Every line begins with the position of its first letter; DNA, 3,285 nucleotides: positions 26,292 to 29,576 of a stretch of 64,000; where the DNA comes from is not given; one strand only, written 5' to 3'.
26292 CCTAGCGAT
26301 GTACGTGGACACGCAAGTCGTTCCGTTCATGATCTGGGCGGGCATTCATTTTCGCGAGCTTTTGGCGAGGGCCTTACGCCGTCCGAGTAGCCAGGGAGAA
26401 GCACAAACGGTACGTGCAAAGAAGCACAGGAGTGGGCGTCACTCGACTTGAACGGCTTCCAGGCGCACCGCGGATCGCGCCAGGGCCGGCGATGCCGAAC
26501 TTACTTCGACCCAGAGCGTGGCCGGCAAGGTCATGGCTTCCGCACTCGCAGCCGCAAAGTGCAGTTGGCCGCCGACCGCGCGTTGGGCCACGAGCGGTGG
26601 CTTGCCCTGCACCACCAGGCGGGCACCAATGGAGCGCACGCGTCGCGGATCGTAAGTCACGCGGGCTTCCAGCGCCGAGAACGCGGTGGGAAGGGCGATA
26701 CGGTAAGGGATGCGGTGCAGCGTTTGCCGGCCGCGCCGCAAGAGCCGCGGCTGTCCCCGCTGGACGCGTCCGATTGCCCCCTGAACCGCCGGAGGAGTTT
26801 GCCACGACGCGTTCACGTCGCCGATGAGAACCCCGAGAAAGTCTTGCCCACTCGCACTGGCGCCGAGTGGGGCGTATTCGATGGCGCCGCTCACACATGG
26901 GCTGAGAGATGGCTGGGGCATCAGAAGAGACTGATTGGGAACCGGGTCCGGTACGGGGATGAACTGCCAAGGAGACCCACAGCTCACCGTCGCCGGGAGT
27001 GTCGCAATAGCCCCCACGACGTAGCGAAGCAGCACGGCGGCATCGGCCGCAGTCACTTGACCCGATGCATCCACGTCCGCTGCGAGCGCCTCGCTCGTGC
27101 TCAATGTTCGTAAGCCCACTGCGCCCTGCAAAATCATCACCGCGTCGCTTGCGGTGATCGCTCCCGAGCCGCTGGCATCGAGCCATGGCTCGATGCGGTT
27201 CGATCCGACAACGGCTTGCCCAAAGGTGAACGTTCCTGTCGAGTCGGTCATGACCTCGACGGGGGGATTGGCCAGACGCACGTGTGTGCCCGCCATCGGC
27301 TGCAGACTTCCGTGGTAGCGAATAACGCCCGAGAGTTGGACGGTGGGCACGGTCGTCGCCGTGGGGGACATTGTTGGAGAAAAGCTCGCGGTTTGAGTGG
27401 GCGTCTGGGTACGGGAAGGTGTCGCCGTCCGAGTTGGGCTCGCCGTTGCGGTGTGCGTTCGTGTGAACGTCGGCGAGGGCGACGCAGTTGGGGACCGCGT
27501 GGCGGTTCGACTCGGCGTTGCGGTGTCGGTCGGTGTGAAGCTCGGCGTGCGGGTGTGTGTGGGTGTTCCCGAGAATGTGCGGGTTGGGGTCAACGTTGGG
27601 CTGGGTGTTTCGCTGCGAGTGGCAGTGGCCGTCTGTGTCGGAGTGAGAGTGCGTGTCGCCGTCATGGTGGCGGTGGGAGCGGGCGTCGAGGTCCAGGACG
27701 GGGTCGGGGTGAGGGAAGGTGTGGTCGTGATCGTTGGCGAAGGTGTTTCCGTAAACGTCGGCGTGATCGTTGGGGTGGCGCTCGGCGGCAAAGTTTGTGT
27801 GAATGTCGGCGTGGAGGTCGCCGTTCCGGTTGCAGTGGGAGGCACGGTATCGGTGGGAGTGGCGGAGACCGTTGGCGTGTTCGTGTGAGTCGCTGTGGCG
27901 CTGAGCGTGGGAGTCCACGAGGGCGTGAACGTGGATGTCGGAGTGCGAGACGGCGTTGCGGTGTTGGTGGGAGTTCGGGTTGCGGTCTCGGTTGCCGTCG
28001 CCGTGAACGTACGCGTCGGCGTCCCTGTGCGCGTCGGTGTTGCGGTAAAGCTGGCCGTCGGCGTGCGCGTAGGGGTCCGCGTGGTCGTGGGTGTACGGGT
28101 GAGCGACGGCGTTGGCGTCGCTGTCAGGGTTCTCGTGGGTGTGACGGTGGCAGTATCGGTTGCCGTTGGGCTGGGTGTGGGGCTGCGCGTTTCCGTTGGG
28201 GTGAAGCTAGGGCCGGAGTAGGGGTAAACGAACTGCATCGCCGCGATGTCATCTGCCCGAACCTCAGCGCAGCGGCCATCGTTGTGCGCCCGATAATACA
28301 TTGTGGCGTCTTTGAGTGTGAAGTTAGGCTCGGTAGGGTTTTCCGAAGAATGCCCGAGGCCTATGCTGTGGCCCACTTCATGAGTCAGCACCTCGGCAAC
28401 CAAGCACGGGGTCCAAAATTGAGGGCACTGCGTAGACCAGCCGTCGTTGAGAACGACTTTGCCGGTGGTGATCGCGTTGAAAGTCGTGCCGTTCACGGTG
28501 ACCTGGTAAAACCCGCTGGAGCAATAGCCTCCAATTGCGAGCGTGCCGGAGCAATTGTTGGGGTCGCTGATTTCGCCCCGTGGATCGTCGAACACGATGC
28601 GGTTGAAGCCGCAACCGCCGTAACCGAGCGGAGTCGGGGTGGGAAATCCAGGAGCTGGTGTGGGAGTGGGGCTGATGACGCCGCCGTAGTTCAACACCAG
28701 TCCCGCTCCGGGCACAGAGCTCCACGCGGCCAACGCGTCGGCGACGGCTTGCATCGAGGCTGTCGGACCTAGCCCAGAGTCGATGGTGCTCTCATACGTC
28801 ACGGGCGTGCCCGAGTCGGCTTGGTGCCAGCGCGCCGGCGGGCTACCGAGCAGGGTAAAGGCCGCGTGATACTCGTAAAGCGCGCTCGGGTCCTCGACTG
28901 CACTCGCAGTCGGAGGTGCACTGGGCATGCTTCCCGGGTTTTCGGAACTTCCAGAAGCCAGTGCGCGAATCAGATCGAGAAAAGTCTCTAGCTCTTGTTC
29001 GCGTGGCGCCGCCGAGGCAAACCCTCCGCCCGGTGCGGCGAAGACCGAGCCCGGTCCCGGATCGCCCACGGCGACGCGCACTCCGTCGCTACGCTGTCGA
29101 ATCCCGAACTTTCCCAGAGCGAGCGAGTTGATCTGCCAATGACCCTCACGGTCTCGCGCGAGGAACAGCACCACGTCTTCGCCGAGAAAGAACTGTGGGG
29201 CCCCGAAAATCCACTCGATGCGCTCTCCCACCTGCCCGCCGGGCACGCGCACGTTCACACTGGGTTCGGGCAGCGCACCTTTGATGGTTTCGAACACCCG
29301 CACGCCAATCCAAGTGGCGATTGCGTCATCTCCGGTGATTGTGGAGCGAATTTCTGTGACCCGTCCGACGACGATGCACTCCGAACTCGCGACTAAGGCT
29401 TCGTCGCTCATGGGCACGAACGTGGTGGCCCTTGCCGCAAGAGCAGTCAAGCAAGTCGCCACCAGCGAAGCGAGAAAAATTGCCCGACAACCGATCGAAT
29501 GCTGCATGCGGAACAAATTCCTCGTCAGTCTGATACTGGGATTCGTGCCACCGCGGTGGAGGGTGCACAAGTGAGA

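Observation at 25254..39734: Candidate undescribed surface-display system: minimal exosortase, a new CTERM-type tail, and non-cellulosomal cohesin/dockerin proteins on giant Pro/Thr stalks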

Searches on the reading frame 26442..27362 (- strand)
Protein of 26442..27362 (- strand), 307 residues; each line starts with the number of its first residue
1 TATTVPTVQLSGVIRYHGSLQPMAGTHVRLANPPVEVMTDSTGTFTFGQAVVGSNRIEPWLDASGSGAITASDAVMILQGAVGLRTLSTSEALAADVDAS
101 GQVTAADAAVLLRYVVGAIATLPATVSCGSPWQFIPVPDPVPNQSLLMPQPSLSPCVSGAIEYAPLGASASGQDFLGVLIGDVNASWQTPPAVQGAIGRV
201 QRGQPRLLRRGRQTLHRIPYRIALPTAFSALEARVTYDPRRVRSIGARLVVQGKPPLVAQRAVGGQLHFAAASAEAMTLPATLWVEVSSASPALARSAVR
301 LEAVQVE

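Call 20: find_homologous_proteins(query=window:26442-27362:-, max_evalue=0.001)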
Query seq(307 aa): 8000 candidates shared short words with the query, none scored E <= 0.001.
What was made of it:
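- Tried and rejected: find_homologous_proteins with the cassette found nothing (call 20).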

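Call 26: search_solved_structures(query=A1, max_evalue=10, show_alignments=3)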
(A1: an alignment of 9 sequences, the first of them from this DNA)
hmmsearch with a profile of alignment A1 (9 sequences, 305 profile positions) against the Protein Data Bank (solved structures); distinct sequences matched with E-value up to 10: 34.
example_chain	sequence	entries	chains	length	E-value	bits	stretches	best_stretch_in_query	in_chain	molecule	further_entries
4uyq_B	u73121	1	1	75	1.2e-09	41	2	88-123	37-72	Cellulosomal scaffoldin adaptor protein B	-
4uyp_B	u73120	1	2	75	1.2e-09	41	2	88-123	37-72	Cellulosomal scaffoldin adaptor protein B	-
8x39_A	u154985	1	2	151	2e-09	40.2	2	49-123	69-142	Serine protease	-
8x3a_A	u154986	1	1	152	2.1e-09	40.2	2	49-123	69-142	Serine protease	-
9c7v_B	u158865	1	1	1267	4.1e-08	35.9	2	3-61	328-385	BOS complex subunit NOMO2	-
9qf9_A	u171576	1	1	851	2e-05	27.1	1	61-131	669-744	Ruminococcus bromii Amy16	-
4fl4_A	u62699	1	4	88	2.1e-05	27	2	89-120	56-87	Glycoside hydrolase family 9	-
5m2o_B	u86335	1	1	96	0.00027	23.4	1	46-118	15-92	Group I Dockerin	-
4u3s_B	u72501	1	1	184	0.00062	22.2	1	15-108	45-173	Cellulosomal scaffoldin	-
1daq_A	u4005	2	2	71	0.00099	21.5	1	89-113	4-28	ENDOGLUCANASE SS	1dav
2mte_A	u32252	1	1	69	0.0012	21.3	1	89-113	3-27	Cellulose 1,4-beta-cellobiosidase (reducing end) CelS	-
8ajy_B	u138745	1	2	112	0.0015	20.9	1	60-111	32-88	Dockerin from ScaH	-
4cj0_A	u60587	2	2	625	0.0016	20.9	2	89-120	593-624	ENDOGLUCANASE D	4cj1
1clc_A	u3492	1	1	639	0.0016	20.8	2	89-120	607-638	ENDOGLUCANASE CELD; EC: 3.2.1.4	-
10ps_A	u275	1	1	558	0.0045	19.4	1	18-68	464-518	Serine-aspartate repeat-containing protein D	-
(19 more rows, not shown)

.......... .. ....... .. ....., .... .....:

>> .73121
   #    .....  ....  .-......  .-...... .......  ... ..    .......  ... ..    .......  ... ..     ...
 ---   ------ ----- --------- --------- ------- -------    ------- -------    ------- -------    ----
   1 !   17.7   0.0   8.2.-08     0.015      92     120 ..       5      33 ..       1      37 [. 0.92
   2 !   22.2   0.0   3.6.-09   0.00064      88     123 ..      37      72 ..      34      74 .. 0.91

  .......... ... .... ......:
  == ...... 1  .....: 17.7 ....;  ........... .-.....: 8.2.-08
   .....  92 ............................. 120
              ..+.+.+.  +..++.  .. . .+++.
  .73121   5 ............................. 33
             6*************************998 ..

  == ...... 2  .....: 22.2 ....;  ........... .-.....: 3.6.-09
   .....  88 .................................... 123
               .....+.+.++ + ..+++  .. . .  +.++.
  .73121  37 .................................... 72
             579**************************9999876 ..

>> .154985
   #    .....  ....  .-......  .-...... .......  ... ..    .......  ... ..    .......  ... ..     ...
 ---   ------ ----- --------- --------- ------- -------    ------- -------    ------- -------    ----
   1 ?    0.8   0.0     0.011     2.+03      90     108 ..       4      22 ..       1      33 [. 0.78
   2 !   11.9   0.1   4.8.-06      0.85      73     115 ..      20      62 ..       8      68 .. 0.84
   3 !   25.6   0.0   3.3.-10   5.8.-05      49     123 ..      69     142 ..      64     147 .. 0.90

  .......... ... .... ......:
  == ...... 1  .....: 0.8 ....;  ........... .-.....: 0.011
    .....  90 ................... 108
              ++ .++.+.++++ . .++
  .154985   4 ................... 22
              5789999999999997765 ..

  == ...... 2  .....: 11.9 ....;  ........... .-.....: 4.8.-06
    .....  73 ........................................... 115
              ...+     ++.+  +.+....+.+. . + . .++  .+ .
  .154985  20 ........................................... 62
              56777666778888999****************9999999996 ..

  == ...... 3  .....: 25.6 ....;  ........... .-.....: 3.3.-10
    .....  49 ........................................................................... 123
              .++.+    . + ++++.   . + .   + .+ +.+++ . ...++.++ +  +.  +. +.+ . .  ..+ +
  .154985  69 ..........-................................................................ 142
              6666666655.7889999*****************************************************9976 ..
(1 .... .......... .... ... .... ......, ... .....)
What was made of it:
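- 26439..27350 (-): Cassette of the protease: Ig-like (CarboxypepD_reg-like), dockerin (27018-27179), about 70-aa Cys/Trp module, divergent cohesin (last ~110 aa). Profile A1 against PDB: dockerins E=1e-9, NOMO2 Ig-like domain E=4e-8 (call 26).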

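Call 64: predict_structure(alignment_id=A6)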
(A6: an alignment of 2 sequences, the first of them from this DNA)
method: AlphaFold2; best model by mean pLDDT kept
length: 303 residues; sequences in the alignment: 2
mean_pLDDT: 49.5   pTM: 0.40
mean pLDDT of the five models: 49.5, 45.4, 44.4, 43.5, 41.2
residues with pLDDT >= 90: 0; 70-90: 52; 50-70: 102; < 50: 149
segments of 3 or more residues with pLDDT < 50: 11-17, 49-51, 53-83, 90-194
pLDDT, mean of each block of 10 residues (from residue 1): 56 45 59 66 58 43 38 45 49 45 43 29 22 26 24 26 21 24 26 53 67 70 63 78 70 63 65 66 74 69 56
secondary structure, 60 per line:
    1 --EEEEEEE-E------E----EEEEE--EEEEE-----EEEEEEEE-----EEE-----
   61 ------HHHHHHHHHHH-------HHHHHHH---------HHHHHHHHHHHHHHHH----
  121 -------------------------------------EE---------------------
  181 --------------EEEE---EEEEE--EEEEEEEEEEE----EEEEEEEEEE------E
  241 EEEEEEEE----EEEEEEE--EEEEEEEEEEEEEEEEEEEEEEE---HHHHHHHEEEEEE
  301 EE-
elements in order: E3-9 E23-27 E30-34 E40-47 E53-55 H67-77 H85-91 H101-116 E195-198 E202-206 E209-219 E224-233 E240-248 E253-259 E262-284 H288-294 E295-302
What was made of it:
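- Cohesin calls for the window's own sequences are below Pfam cut-offs, and the cassette AF2 model is poor (pLDDT 49.5, call 64).
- Tried and rejected: The 2-sequence cassette model was poor (pLDDT 49.5, call 64).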

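Call 76: fold_search(model_id=the predicted structure, library=pdb)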
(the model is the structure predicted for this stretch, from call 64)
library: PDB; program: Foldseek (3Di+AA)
matches with E <= 10: 1155; with E <= 0.001: 4
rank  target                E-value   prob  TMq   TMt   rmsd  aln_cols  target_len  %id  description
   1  6yqh                  5.5e-04  0.99  0.18  0.09   9.5       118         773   11  GH146 beta-L-arabinofuranosidase bound to covalent inhibitor (released 2021-01-27)
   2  8qf8_A                5.8e-04  0.99  0.19  0.09   9.6       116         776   10  GH146 beta-L-arabinofuranosidase from Bacteroides thetaioatomicron in complex with beta-l-arabinofurano cyclophellitol (released 2023-12-13)
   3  5opj                  8.5e-04  0.99  0.19  0.09   9.2       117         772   10  Beta-L-arabinofuranosidase (released 2018-02-28)
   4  8qf8_B                8.5e-04  0.99  0.18  0.09   9.6       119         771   11  GH146 beta-L-arabinofuranosidase from Bacteroides thetaioatomicron in complex with beta-l-arabinofurano cyclophellitol (released 2023-12-13)
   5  4fl4_B                1.1e-03  1.00  0.23  0.39   7.0       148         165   14  Scaffoldin conformation and dynamics revealed by a ternary complex from the Clostridium thermocellum cellulosome (released 2012-06-27)
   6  4fl4_K                1.5e-03  1.00  0.23  0.40   7.1       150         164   13  Scaffoldin conformation and dynamics revealed by a ternary complex from the Clostridium thermocellum cellulosome (released 2012-06-27)
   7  5k39_A                1.8e-03  1.00  0.21  0.35   6.4       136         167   12  THE TYPE II COHESIN DOCKERIN COMPLEX FROM CLOSTRIDIUM THERMOCELLUM (released 2017-03-29)
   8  2czn_MODEL_1_A        2.2e-03  1.00  0.22  0.51   6.5       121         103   12  Solution structure of the chitin-binding domain of hyperthermophilic chitinase from pyrococcus furiosus (released 2006-07-18)
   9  2bm3                  2.2e-03  0.99  0.21  0.35   7.2       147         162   16  Structure of the Type II cohesin from Clostridium thermocellum SdbA (released 2005-03-10)
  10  5g5d_A                2.2e-03  0.98  0.18  0.31   7.6       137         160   13  Crystal Structure of the CohScaC2-XDocCipA type II complex from Clostridium thermocellum (released 2017-04-05)
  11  2b59_A                2.5e-03  1.00  0.23  0.39   6.9       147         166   14  The type II cohesin dockerin complex (released 2005-10-11)
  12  2xdh                  2.9e-03  1.00  0.23  0.47   4.2       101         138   11  Non-cellulosomal cohesin from the hyperthermophilic archaeon Archaeoglobus fulgidus (released 2010-05-26)
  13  3kcp_B                3.1e-03  1.00  0.23  0.38   5.6       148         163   15  Crystal structure of interacting Clostridium thermocellum multimodular components (released 2010-02-09)
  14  2o4e_MODEL_1_A        3.1e-03  0.99  0.25  0.41   7.2       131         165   13  The solution structure of a protein-protein interaction module from a family 84 glycoside hydrolase of Clostri (released 2007-11-06)
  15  3l81_A                3.7e-03  0.91  0.20  0.23  12.3       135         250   10  Crystal structure of adaptor protein complex 4 (AP-4) mu4 subunit C-terminal domain, in complex with a sorting peptide (released 2010-06-02)
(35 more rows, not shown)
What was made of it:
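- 26439..27350 (-): Foldseek hits are dominated by cohesins (call 76).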

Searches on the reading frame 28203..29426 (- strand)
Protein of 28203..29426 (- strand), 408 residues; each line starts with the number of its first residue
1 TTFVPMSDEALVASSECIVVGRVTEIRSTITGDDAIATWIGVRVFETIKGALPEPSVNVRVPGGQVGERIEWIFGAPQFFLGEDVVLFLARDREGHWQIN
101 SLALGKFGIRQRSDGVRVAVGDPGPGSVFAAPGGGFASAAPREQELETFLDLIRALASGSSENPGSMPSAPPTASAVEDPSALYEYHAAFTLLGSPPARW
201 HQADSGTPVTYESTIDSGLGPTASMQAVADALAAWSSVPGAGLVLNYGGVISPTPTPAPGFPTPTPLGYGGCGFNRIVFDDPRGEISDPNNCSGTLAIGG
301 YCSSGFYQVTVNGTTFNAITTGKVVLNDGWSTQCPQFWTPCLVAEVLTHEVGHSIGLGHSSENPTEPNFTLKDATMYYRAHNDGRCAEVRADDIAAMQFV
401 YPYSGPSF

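Call 55: find_homologous_proteins(query=window:28203-29426:-, max_evalue=0.001)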
Query seq(408 aa) (408 aa): 342 proteins with E <= 0.001 among 8000 candidates; the best 120 are listed.
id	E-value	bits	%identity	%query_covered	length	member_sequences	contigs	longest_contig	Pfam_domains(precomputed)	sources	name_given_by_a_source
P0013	1.5e-99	352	47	100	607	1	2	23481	PF00413.31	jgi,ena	jgi:hypothetical protein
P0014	3.8e-88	314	46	99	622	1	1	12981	PF00413.31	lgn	-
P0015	1.3e-85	306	44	99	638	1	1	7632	PF00413.31,PF23759.2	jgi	jgi:hypothetical protein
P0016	2.4e-85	305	44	99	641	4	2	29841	PF02412.24,PF00413.31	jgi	-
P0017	4.3e-85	304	44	100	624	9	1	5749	PF00413.31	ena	-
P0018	2.8e-84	302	45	99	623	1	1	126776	PF00413.31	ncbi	ncbi:MAG: matrixin family metalloprotease [Candidatus Binatia bacterium]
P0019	6.6e-83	297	45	99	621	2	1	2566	PF00413.31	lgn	-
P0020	1.1e-82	296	43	100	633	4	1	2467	PF00413.31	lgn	-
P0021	3.5e-82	295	45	99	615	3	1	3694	PF02412.24,PF00413.31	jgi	jgi:hypothetical protein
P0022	1.9e-81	292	43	99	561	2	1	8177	PF00413.31,PF13688.13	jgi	-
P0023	9.2e-80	287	43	99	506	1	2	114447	PF00413.31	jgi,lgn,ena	-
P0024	1.3e-78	283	45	99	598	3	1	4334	PF00413.31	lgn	-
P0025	1.5e-77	279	42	99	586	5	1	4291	PF02412.24,PF00413.31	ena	-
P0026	2.0e-77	279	43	99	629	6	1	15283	PF00413.31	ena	-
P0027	2.1e-77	279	40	99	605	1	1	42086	PF00413.31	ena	-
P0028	2.7e-77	279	42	99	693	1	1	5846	PF00413.31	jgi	jgi:hypothetical protein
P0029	3.2e-77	278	43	100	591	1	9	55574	PF02412.24,PF00413.31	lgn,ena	-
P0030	9.9e-77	277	41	100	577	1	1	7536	PF00413.31,PF05345.19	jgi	jgi:putative Ig domain-containing protein/matrixin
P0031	5.1e-76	274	44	100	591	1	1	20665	PF02412.24,PF00413.31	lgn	-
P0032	1.7e-75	273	43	100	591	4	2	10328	PF02412.24,PF00413.31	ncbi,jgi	jgi:hypothetical protein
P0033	1.9e-75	273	41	99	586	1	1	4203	PF00413.31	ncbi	-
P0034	2.5e-75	272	41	98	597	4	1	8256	PF02412.24,PF00413.31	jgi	-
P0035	9.1e-75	270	43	99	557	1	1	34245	PF00413.31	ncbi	ncbi:MAG: matrixin family metalloprotease [Candidatus Binatia bacterium]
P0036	3.2e-74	268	42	100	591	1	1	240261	PF02412.24,PF00413.31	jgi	jgi:hypothetical protein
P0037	3.7e-74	268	41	100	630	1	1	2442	PF00413.31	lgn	-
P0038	4.0e-74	268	41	99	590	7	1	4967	PF02412.24,PF00413.31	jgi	jgi:hypothetical protein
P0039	4.0e-74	268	42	99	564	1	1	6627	PF00413.31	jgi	jgi:matrixin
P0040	5.9e-74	268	40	100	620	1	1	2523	PF00413.31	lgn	-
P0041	1.7e-73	266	43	99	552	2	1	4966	PF00413.31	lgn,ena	-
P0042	2.9e-73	265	40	99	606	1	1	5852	PF02412.24,PF00413.31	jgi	jgi:hypothetical protein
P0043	1.5e-72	263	41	100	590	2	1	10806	PF02412.24,PF00413.31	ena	-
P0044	2.1e-72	262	42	99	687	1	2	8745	PF00413.31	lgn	-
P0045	3.2e-72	262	41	99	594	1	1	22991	PF02412.24,PF00413.31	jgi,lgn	-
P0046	3.6e-72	262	42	99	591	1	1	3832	PF02412.24,PF00413.31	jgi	jgi:hypothetical protein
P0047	5.3e-72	261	41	100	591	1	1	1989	PF02412.24,PF00413.31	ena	-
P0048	5.3e-72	261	41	99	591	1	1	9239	PF02412.24,PF00413.31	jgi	jgi:hypothetical protein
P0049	6.1e-72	261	41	98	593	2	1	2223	PF02412.24,PF00413.31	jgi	jgi:hypothetical protein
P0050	6.1e-72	261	42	100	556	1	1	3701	PF00413.31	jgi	jgi:hypothetical protein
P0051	7.0e-72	261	40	99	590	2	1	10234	PF02412.24,PF00413.31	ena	-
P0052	8.0e-72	261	41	99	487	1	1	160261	PF00413.31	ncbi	ncbi:MAG: matrixin family metalloprotease, partial [Candidatus Binatia bacterium]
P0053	8.3e-72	261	40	99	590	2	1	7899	PF02412.24,PF00413.31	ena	-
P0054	8.8e-72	260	41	98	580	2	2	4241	PF00413.31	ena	-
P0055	3.1e-71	259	42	100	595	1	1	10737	PF02412.24,PF00413.31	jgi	jgi:Matrixin/Thrombospondin type 3 repeat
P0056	3.7e-71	258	39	99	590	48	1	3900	PF02412.24,PF00413.31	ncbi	-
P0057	4.6e-71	258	41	99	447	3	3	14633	PF00413.31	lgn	-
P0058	5.9e-71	258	39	99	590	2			PF02412.24,PF00413.31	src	-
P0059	1.2e-70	257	40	99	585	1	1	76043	PF02412.24,PF00413.31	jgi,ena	jgi:hypothetical protein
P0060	2.7e-70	256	40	99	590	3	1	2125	PF02412.24,PF00413.31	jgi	jgi:hypothetical protein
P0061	3.6e-70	255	40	99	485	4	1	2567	PF02412.24,PF00413.31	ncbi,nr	ncbi:MAG TPA: thrombospondin type 3 repeat-containing protein, partial [Candidatus Binatia bacterium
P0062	4.2e-70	255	39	100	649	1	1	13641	PF00413.31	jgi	-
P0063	9.6e-70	254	40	99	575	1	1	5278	PF00413.31,PF00526.24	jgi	jgi:hypothetical protein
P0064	2.5e-69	252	40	99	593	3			PF02412.24,PF00413.31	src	-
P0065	2.6e-69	252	38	98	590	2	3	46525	PF02412.24,PF00413.31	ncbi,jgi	jgi:hypothetical protein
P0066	2.8e-69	252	41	99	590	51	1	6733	PF02412.24,PF00413.31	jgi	-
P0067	2.9e-69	252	40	99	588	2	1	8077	PF02412.24,PF00413.31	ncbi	-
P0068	4.9e-69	251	40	99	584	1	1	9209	PF00413.31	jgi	jgi:hypothetical protein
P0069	4.9e-69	251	39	99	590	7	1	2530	PF02412.24,PF00413.31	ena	-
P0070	5.1e-69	251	40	99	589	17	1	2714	PF02412.24,PF00413.31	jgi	-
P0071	6.2e-69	251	41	99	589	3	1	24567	PF02412.24,PF00413.31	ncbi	-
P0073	6.5e-69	251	40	99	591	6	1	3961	PF02412.24,PF00413.31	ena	-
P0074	6.9e-69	251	40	99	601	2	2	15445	PF00413.31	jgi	jgi:hypothetical protein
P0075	8.8e-69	251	41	99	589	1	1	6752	PF02412.24,PF00413.31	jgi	jgi:thrombospondin type 3 repeat protein/matrixin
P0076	1.0e-68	250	41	99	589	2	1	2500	PF02412.24,PF00413.31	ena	-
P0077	1.1e-68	250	40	99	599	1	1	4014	PF00413.31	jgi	jgi:hypothetical protein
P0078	1.4e-68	250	40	98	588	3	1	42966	PF00413.31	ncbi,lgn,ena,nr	ncbi:MAG TPA: matrixin family metalloprotease [Candidatus Binatia bacterium]|nr:matrixin family meta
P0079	1.8e-68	250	41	98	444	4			PF00413.31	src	-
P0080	3.6e-68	249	41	100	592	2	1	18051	PF02412.24,PF00413.31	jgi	jgi:hypothetical protein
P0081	5.4e-68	248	40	99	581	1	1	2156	PF02412.24,PF00413.31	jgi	jgi:matrixin/thrombospondin type 3 repeat protein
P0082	6.6e-68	248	40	99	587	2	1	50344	PF02412.24,PF00413.31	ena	-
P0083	8.7e-68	247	41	98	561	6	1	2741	PF02412.24,PF00413.31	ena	-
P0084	1.1e-67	247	38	99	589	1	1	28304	PF02412.24,PF00413.31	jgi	jgi:Matrixin/Thrombospondin type 3 repeat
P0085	1.4e-67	247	39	99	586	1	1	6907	PF02412.24,PF00413.31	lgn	-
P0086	1.6e-67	246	40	99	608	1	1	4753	PF02412.24,PF00413.31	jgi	jgi:hypothetical protein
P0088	3.0e-67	245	40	99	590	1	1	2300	PF02412.24,PF00413.31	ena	-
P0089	3.4e-67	245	41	100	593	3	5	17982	PF00413.31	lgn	-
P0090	3.5e-67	245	39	99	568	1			PF00413.31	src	-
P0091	4.8e-67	245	40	99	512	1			PF02412.24,PF00413.31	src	-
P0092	6.3e-67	244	40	99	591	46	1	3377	PF02412.24,PF00413.31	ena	-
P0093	1.0e-66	244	40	99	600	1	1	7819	PF02412.24,PF00413.31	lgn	-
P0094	1.9e-66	243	40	99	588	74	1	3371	PF02412.24,PF00413.31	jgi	-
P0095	2.4e-66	243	39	99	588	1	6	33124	PF02412.24,PF00413.31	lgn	-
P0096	2.6e-66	242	40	98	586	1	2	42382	PF00413.31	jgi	jgi:hypothetical protein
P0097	4.0e-66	242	39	98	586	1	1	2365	PF00413.31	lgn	-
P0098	4.9e-66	242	40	98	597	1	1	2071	PF00413.31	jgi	jgi:hypothetical protein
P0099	6.0e-66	241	37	100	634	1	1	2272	PF02412.24,PF00413.31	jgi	jgi:hypothetical protein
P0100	7.2e-66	241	39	99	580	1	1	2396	PF02412.24,PF00413.31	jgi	jgi:hypothetical protein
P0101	1.1e-65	240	39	99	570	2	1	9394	PF00413.31,PF00526.24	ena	-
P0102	1.2e-65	240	40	98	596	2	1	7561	PF00413.31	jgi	jgi:hypothetical protein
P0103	1.4e-65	240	41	98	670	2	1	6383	PF00413.31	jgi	jgi:hypothetical protein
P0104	1.4e-65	240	39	99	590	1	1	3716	PF02412.24,PF00413.31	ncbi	-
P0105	1.5e-65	240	42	99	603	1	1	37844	PF00413.31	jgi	-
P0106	1.6e-65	240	38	99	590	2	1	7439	PF00413.31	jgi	jgi:hypothetical protein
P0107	1.8e-65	240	41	99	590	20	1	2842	PF02412.24,PF00413.31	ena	-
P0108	1.9e-65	240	39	98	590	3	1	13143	PF02412.24,PF00413.31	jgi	jgi:hypothetical protein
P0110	2.4e-65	239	39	99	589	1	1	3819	PF02412.24,PF00413.31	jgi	jgi:hypothetical protein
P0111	2.7e-65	239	39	99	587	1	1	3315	PF00413.31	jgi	jgi:hypothetical protein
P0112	2.9e-65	239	38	100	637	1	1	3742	PF00413.31,PF00404.25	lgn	-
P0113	3.3e-65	239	40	97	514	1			PF00413.31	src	-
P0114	3.7e-65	239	38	99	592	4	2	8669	PF02412.24,PF00413.31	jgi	jgi:matrixin/thrombospondin type 3 repeat protein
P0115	4.4e-65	238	40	98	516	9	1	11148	PF00413.31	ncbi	-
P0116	4.6e-65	238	38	99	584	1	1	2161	PF00413.31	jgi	jgi:hypothetical protein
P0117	5.5e-65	238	39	99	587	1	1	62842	PF02412.24,PF00413.31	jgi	jgi:hypothetical protein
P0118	7.0e-65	238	39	98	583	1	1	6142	PF02412.24,PF00413.31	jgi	jgi:hypothetical protein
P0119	8.4e-65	237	40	99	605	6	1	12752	PF02412.24,PF00413.31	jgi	-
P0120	1.1e-64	237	38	99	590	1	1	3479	PF02412.24,PF00413.31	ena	-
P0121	1.3e-64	237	38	99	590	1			PF02412.24,PF00413.31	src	-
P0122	2.0e-64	236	40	99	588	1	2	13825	PF02412.24,PF00413.31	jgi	jgi:hypothetical protein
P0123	3.9e-64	235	39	99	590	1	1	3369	PF02412.24,PF00413.31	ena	-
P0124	4.0e-64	235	40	99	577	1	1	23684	PF00413.31,PF00526.24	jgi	jgi:hypothetical protein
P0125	6.1e-64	235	40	100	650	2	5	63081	PF00413.31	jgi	-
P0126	6.7e-64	234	38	99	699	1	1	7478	PF00413.31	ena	-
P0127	7.3e-64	234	39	99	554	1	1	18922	PF00413.31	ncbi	-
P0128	8.5e-64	234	40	99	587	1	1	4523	PF02412.24,PF00413.31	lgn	-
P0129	1.2e-63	234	39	99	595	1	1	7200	PF00413.31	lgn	-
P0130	1.2e-63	234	40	99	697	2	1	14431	PF00413.31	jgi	jgi:hypothetical protein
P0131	1.2e-63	234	40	99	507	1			PF00413.31,PF00526.24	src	-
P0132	1.4e-63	233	39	98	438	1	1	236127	PF00413.31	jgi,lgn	jgi:hypothetical protein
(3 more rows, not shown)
